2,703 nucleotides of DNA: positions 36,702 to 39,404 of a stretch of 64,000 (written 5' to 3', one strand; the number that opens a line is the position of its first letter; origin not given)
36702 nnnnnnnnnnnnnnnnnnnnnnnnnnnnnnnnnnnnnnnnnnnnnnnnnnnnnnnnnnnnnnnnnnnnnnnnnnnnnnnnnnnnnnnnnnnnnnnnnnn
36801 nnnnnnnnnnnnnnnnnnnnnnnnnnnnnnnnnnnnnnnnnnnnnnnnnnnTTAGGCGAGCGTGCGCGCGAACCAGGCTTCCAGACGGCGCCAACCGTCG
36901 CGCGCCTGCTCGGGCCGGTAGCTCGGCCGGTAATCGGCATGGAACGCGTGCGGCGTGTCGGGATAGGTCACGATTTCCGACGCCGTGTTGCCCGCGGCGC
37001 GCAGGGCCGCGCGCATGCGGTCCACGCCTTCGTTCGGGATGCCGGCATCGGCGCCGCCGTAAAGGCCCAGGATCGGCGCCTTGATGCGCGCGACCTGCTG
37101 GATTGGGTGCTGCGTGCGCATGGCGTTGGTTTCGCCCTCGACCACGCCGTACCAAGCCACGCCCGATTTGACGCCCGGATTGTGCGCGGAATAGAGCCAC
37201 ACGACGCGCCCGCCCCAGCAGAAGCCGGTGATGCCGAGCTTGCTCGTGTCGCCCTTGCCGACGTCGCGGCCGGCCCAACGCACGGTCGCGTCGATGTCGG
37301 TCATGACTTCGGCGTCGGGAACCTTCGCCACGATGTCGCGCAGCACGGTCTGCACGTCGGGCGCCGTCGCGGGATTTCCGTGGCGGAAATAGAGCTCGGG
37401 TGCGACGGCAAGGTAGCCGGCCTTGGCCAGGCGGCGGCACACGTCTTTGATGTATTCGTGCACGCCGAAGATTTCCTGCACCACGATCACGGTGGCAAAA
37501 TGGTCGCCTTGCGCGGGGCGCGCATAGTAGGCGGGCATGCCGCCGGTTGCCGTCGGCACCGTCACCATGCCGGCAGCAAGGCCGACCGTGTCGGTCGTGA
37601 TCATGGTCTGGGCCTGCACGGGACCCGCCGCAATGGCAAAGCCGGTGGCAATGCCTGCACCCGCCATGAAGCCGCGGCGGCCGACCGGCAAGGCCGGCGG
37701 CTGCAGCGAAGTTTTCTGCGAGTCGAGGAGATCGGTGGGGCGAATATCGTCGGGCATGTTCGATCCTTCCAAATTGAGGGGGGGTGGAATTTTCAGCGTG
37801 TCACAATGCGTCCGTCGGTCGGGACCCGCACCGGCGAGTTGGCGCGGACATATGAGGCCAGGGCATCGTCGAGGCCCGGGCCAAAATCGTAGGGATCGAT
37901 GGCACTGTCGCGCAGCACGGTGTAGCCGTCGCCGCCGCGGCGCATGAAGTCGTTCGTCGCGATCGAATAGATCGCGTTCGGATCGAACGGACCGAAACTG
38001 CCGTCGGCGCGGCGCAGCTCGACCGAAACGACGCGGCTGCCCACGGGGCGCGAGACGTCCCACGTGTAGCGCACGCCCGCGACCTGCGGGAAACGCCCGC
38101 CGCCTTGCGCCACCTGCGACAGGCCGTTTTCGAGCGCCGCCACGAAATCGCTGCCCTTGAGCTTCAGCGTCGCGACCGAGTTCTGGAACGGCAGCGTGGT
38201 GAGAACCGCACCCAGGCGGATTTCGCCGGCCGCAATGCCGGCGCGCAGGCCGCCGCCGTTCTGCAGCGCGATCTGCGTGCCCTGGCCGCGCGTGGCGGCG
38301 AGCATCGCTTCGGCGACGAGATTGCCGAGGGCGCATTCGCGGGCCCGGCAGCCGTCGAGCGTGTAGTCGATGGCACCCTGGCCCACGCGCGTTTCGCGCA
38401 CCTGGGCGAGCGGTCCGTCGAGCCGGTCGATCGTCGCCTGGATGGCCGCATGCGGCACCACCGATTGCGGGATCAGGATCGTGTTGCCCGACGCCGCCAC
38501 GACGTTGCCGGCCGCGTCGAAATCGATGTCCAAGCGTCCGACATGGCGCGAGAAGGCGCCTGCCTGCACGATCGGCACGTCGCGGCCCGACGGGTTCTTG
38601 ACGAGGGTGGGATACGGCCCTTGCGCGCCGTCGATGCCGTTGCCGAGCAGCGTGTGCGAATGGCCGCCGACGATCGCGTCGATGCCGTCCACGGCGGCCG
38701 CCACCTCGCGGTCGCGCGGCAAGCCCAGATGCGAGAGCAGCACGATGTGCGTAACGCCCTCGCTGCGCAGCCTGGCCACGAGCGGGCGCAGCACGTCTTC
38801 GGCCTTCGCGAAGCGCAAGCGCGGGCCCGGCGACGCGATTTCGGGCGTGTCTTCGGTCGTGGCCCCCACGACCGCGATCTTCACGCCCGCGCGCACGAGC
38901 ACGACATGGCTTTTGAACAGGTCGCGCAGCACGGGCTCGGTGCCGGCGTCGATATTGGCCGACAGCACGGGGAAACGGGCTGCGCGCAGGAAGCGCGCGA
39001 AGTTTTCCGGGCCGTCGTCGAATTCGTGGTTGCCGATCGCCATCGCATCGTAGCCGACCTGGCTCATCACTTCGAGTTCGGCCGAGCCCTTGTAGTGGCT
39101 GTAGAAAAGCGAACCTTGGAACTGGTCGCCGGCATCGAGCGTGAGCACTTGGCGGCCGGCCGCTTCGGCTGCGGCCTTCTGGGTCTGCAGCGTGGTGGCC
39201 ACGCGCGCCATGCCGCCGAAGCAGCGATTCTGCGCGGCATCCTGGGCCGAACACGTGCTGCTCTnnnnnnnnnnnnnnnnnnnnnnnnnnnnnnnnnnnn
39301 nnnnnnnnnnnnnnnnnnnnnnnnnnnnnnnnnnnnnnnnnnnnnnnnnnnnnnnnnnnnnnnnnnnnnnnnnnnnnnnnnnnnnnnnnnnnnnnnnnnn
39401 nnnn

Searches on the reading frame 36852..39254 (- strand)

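Call 75: search_protein_families(library=pfam, proteins=[window:36852-39254:-], max_evalue=0.00001)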
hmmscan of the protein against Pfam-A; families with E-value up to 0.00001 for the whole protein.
window:36852-39254:- (800 aa): 1 family
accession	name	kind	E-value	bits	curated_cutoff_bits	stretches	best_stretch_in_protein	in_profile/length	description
PF01738.24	DLH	-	1.4e-53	182.2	21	1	573-798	1-216/217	Dienelactone hydrolase family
